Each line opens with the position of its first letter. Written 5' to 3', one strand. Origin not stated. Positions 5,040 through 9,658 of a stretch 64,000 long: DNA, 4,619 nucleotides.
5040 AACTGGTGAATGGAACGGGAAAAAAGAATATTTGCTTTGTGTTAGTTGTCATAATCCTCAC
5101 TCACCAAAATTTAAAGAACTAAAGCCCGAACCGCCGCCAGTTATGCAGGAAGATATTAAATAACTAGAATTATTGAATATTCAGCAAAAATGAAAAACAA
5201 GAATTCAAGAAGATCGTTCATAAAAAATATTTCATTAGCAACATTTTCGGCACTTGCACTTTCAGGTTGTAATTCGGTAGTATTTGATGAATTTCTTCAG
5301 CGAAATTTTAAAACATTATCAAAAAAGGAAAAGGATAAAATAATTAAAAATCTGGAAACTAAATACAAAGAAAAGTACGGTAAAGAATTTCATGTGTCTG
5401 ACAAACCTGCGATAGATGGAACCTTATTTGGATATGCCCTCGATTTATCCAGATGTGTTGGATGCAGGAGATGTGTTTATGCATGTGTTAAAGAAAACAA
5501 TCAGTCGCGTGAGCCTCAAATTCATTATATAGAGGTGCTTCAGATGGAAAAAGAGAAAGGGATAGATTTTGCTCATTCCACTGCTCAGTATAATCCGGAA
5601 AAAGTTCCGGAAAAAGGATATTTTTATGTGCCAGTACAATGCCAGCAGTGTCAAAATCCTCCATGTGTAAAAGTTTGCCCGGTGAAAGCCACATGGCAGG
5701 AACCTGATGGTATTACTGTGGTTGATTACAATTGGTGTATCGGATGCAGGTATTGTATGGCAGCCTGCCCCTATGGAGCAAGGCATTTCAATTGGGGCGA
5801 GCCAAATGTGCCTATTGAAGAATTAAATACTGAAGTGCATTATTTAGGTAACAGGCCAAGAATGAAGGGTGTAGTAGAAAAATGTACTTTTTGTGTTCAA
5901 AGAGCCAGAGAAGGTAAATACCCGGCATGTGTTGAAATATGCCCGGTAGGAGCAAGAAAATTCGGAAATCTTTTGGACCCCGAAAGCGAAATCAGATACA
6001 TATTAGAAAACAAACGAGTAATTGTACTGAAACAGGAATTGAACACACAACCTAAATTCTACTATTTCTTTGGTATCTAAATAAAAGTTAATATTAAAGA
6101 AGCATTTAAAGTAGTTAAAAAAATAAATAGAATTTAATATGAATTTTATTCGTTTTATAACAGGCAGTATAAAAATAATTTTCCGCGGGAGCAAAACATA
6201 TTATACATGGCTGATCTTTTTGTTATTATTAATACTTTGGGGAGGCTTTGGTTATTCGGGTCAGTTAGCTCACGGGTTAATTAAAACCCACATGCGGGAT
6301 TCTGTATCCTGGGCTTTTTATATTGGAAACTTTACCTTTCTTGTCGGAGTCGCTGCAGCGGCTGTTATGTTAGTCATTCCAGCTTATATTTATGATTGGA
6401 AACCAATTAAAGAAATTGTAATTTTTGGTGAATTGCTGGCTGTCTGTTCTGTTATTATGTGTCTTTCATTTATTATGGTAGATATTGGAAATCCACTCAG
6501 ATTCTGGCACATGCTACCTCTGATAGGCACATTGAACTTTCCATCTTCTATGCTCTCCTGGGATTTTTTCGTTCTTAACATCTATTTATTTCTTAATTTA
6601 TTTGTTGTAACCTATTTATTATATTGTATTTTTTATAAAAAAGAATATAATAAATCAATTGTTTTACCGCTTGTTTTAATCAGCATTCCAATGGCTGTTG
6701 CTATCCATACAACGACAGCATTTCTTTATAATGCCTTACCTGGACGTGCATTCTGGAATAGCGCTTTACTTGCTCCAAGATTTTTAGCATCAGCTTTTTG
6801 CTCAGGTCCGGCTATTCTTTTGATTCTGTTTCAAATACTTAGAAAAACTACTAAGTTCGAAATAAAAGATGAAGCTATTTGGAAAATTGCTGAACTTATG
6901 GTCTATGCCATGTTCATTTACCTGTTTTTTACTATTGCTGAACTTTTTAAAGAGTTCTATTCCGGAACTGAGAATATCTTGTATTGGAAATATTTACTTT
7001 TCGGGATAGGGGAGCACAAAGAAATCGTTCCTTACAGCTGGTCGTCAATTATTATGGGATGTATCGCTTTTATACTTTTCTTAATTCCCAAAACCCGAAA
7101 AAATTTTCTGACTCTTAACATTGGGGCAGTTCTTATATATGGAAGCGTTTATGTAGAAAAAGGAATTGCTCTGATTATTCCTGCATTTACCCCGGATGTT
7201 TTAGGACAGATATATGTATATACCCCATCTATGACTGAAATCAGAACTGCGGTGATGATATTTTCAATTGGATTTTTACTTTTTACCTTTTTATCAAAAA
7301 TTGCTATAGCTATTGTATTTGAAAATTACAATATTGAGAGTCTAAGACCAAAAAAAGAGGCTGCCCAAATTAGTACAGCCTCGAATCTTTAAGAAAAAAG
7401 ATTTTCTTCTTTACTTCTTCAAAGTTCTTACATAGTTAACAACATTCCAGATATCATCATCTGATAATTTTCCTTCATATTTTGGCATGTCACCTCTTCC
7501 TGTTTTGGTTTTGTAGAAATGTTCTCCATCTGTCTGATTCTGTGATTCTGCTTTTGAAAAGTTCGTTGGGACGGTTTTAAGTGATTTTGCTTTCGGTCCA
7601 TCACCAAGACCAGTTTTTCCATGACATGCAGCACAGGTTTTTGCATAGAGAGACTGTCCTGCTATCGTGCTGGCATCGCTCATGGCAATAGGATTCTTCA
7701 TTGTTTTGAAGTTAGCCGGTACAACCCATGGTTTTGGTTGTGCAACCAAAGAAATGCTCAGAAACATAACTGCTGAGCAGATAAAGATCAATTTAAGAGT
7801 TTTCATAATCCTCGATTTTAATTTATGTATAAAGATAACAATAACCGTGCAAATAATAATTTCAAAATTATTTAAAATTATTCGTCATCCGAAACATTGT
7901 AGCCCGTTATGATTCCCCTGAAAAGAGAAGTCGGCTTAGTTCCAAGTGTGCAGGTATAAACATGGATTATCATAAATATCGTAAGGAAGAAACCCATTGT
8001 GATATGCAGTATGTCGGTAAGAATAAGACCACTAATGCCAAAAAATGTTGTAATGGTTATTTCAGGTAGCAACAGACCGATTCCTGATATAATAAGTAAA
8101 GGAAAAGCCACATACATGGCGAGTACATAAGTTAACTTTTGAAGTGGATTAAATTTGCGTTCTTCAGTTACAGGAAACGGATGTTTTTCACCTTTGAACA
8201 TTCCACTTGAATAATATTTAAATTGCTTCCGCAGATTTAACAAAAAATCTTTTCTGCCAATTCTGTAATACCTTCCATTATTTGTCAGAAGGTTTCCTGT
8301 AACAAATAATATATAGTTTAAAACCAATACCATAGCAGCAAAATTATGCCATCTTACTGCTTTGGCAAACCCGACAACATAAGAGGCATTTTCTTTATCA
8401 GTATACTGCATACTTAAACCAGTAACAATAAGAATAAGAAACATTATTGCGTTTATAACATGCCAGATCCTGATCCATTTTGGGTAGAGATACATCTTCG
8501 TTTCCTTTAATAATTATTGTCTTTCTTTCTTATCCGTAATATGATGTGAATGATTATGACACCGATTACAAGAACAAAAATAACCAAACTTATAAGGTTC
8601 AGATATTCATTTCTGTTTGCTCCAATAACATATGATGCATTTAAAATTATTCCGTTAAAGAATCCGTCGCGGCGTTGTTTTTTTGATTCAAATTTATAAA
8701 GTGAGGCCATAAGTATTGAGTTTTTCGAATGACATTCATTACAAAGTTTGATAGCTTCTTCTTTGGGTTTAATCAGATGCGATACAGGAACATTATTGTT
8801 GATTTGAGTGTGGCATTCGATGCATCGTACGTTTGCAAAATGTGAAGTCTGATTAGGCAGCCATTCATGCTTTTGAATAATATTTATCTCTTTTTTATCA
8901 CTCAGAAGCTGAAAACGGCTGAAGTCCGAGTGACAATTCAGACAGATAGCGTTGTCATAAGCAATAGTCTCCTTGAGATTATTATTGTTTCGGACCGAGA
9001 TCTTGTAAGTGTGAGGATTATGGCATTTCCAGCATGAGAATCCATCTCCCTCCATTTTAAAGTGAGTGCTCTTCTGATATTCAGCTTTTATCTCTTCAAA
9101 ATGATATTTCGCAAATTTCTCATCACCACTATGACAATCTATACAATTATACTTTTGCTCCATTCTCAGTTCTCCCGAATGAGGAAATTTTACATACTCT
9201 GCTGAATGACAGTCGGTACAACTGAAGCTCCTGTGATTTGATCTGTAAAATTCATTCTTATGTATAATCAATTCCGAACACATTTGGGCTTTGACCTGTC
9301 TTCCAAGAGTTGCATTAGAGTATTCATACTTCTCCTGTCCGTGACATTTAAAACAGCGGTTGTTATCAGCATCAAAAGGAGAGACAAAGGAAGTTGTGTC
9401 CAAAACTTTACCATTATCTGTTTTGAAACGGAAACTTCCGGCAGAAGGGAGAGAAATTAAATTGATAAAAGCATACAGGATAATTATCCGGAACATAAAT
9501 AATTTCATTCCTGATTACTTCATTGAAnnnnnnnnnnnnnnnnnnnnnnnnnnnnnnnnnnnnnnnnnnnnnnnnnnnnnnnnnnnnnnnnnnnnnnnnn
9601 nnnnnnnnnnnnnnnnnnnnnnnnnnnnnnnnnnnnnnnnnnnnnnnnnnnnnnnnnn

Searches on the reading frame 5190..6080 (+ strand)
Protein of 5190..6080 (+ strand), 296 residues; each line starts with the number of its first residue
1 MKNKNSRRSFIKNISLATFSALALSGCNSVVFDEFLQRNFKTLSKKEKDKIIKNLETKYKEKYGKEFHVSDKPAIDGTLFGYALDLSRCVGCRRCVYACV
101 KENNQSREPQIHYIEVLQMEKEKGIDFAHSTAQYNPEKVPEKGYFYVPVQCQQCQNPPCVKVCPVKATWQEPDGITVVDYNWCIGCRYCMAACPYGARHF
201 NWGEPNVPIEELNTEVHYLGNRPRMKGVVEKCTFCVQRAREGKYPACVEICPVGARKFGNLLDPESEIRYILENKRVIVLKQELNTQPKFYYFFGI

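Call 3: search_protein_families(library=pfam, proteins=[window:5190-6080:+], max_evalue=0.01)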
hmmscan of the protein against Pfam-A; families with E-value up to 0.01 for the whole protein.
window:5190-6080:+ (296 aa): 14 families
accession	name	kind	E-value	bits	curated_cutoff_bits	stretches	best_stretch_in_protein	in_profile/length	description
PF13247.11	Fer4_11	-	1.4e-19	70.5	26.2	1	144-260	3-99/100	4Fe-4S dicluster domain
PF12838.12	Fer4_7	-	2.9e-15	56.9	27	2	183-255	2-52/52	4Fe-4S dicluster domain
PF13187.11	Fer4_9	-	4.3e-14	52.7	27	3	183-254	2-50/52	4Fe-4S dicluster domain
PF00037.32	Fer4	-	1.6e-11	43.9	21.1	2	177-197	2-22/24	4Fe-4S binding domain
PF13237.11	Fer4_10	-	4.7e-10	39.7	25.5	2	177-252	3-53/53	4Fe-4S dicluster domain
PF13534.11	Fer4_17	-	1.2e-08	35.8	22.2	1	183-236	2-50/61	4Fe-4S dicluster domain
PF12797.12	Fer4_2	-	1.6e-08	34.4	24.5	2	176-195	3-22/22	4Fe-4S binding domain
PF12837.12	Fer4_6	-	2.5e-08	33.9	25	1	177-197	3-23/24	4Fe-4S binding domain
PF13183.11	Fer4_8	-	3.1e-08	34.5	27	2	183-254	5-67/68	4Fe-4S dicluster domain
PF25160.1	LdpA_Fe-S-bd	-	2.7e-06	27.5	27.6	1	153-196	4-41/49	LdpA Fe-S cluster-binding domain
PF13484.11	Fer4_16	-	4.7e-06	27.7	30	0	178-195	48-65/66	4Fe-4S double cluster binding domain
PF12798.12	Fer4_3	-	1e-05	26.4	27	0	183-197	1-15/15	4Fe-4S binding domain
PF12800.12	Fer4_4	-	0.0016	19.1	24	0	181-196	2-17/17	4Fe-4S binding domain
PF14697.11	Fer4_21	-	0.0039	17.7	35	0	150-195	7-53/59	4Fe-4S dicluster domain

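Call 4: search_protein_families(library=ncbifam, proteins=[window:5190-6080:+], max_evalue=0.01)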
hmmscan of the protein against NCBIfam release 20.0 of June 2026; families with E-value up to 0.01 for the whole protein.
window:5190-6080:+ (296 aa): 50 families (the best 25 are shown)
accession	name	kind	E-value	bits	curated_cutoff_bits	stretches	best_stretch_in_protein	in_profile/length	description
NF045797.1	DsrO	equivalog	5.2e-57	193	200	1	70-293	34-234/235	sulfate reduction electron transfer complex DsrMKJOP subunit DsrO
NF041782.1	mnquin_red_QrcC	equivalog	5.4e-47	160.5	400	1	80-293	1-225/239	menaquinone reductase iron-sulfur cluster-binding subunit QrcC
NF041715.1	arsenate_red_ArrB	equivalog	1.1e-41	142.9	450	2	80-205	3-111/233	arsenate respiratory reductase iron-sulfur subunit ArrB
NF011569.0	PRK14993.1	equivalog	1.8e-38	132.4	416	2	81-201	45-150/244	tetrathionate reductase subunit TtrB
TIGR03149.1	cyt_nit_nrfC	equivalog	2.8e-33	115.2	377.6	2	78-201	37-145/225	cytochrome c nitrite reductase Fe-S protein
NF008134.0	PRK10882.1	equivalog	1e-32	113.5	263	2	72-209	32-172/329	hydrogenase 2 operon protein HybA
NF045715.1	sulf_resp_HmcB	equivalog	6.8e-32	110.8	420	1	81-260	38-197/307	sulfate respiration complex iron-sulfur protein HmcB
TIGR02951.1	DMSO_dmsB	equivalog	8.2e-30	104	214.1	2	80-203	2-117/161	DMSO/selenate family reductase complex B subunit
TIGR03478.1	DMSO_red_II_bet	subfamily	2.4e-25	89.1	480.7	2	138-201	118-182/321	DMSO reductase family type II enzyme, iron-sulfur subunit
NF038355.1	FDH3_beta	equivalog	1e-20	74.6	240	1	82-258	5-161/180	formate dehydrogenase FDH3 subunit beta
NF042979.1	EthbenzDh_ebdB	equivalog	2.3e-20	72.8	740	2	137-201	139-204/354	ethylbenzene dehydrogenase subunit beta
TIGR01582.1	FDH-beta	equivalog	5.7e-20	71.6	334.7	2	83-197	25-140/283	formate dehydrogenase subunit beta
NF007382.0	PRK09898.1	equivalog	1e-19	70.9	213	1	87-197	66-170/208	ferredoxin-like protein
TIGR01660.1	narH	equivalog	4.5e-15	55.1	524.05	1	145-203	177-236/492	nitrate reductase subunit beta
NF009408.0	PRK12769.1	equivalog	4.9e-15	54.7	1003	1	87-257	10-143/659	formate-dependent uric acid utilization protein AegA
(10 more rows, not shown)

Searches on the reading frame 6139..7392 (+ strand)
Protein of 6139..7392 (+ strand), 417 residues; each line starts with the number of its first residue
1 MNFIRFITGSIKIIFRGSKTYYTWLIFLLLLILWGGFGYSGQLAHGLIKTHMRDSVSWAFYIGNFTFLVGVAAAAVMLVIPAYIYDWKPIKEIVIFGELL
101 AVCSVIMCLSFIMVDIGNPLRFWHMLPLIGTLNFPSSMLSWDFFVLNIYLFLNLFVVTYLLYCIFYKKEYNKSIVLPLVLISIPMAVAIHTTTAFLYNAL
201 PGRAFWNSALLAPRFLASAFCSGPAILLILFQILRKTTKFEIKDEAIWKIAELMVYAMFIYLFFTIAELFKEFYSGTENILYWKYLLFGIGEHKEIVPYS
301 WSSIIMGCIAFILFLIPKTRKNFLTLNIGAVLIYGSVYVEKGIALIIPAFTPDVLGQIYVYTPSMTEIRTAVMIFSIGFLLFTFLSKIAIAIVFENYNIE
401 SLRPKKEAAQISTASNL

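Call 3: search_protein_families(library=pfam, proteins=[window:6139-7392:+], max_evalue=0.01)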
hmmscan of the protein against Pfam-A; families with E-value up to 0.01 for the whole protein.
window:6139-7392:+ (417 aa): 1 family
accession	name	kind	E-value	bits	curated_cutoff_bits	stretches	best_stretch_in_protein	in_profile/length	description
PF03916.19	NrfD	-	6.2e-32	111.9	25.8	1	50-332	3-292/313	Polysulphide reductase, NrfD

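Call 4: search_protein_families(library=ncbifam, proteins=[window:6139-7392:+], max_evalue=0.01)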
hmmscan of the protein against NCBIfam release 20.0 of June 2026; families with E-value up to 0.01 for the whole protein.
window:6139-7392:+ (417 aa): 3 families
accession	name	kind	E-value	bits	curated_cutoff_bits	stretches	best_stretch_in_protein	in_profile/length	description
NF045798.1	DsrP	equivalog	2.7e-120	401.9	350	1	11-393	2-344/346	sulfate reduction electron transfer complex DsrMKJOP subunit DsrP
NF041784.1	mnquin_red_QrcD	equivalog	2.7e-10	40.1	570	1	19-383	16-392/408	menaquinone reductase integral membrane subunit QrcD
TIGR03148.1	cyt_nit_nrfD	equivalog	1e-05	25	347.6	1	53-264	5-231/316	cytochrome c nitrite reductase subunit NrfD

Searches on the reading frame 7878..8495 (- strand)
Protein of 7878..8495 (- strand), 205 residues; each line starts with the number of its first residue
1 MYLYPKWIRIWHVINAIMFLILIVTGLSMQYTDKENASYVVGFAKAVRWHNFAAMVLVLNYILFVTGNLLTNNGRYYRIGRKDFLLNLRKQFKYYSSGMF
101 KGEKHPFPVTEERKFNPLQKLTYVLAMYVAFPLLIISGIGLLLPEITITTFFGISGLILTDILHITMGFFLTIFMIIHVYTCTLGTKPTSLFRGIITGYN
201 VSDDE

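Call 3: search_protein_families(library=pfam, proteins=[window:7878-8495:-], max_evalue=0.01)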
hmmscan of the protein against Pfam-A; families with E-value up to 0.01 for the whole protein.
window:7878-8495:- (205 aa): 2 families
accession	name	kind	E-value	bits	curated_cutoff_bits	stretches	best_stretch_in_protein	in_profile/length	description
PF01292.26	Ni_hydr_CYTB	-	1e-23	84.5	30.1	1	4-197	2-178/179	Prokaryotic cytochrome b561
PF14358.11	DUF4405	-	0.00093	20.1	26.7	1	125-180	4-63/66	Domain of unknown function (DUF4405)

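Call 4: search_protein_families(library=ncbifam, proteins=[window:7878-8495:-], max_evalue=0.01)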
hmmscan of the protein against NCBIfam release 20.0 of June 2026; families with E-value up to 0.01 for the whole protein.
window:7878-8495:- (205 aa): 3 families
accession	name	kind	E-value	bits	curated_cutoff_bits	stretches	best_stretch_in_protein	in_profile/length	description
NF011582.1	PRK15006.1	equivalog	8.7e-49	166.3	204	1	1-200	56-246/248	thiosulfate reductase cytochrome B subunit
TIGR01583.1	formate-DH-gamm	equivalog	9.3e-15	55.1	115.85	1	6-200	7-185/204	formate dehydrogenase subunit gamma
TIGR02125.1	CytB-hydogenase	equivalog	9.4e-14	51.4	121.5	1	3-203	2-211/212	Ni/Fe-hydrogenase, b-type cytochrome subunit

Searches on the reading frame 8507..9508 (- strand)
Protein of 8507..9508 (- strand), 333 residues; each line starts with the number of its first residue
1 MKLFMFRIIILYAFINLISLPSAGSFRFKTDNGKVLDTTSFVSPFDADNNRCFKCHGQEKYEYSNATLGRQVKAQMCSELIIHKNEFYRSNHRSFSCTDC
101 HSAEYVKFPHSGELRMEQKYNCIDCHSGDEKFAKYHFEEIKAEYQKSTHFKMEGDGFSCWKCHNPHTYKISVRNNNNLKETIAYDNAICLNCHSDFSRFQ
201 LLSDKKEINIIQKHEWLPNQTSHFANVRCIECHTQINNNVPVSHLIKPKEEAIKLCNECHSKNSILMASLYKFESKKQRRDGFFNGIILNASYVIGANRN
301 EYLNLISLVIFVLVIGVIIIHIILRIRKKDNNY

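Call 3: search_protein_families(library=pfam, proteins=[window:8507-9508:-], max_evalue=0.01)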
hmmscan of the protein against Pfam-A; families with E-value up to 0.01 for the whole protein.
window:8507-9508:- (333 aa): 4 families
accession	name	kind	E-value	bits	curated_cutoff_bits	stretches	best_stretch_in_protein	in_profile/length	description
PF14522.11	Cytochrome_C7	-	3.5e-14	52.8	24.8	3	91-134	7-56/67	Cytochrome c7 and related cytochrome c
PF09699.15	Paired_CXXCH_1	-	1.6e-11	44.1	20.6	1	158-196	8-39/41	Doubled CXXCH motif (Paired_CXXCH_1)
PF14537.11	Cytochrom_c3_2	-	8.1e-11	42.7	25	2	92-169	4-70/79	Cytochrome c3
PF22678.1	Cytochrom_c_NrfB-like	-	0.00014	22.7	27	0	175-259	22-89/89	Cytochrome c-type protein NrfB-like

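Call 4: search_protein_families(library=ncbifam, proteins=[window:8507-9508:-], max_evalue=0.01)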
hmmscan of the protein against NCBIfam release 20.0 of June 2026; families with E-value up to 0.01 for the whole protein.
window:8507-9508:- (333 aa): 7 families
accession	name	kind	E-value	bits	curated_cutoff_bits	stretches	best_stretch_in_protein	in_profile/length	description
TIGR01905.1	paired_CXXCH_1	subfamily_domain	1.8e-07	31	25.2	1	158-196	8-39/41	doubled CXXCH domain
NF008659.0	PRK11659.1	equivalog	2.1e-07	30.8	184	1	114-264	41-171/188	cytochrome c nitrite reductase pentaheme subunit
TIGR03146.1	cyt_nit_nrfB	equivalog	2.4e-06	27.9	166.6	0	113-262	5-143/145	cytochrome c nitrite reductase pentaheme subunit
TIGR04257.1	nanowire_3heme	domain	2.9e-06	27.3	40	0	219-264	16-62/75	c(7)-type cytochrome triheme domain-containing protein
TIGR03153.1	cytochr_NrfH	equivalog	2.8e-05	24.2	134.2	0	220-262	96-135/138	cytochrome c nitrite reductase small subunit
NF049875.1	NetB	exception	0.002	17.9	380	0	212-263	151-198/211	Nrf-like electron transfer protein NetB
NF047727.1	4hemeCytCCctA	equivalog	0.0058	16.8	180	0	39-127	27-105/109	tetraheme c-type cytochrome CctA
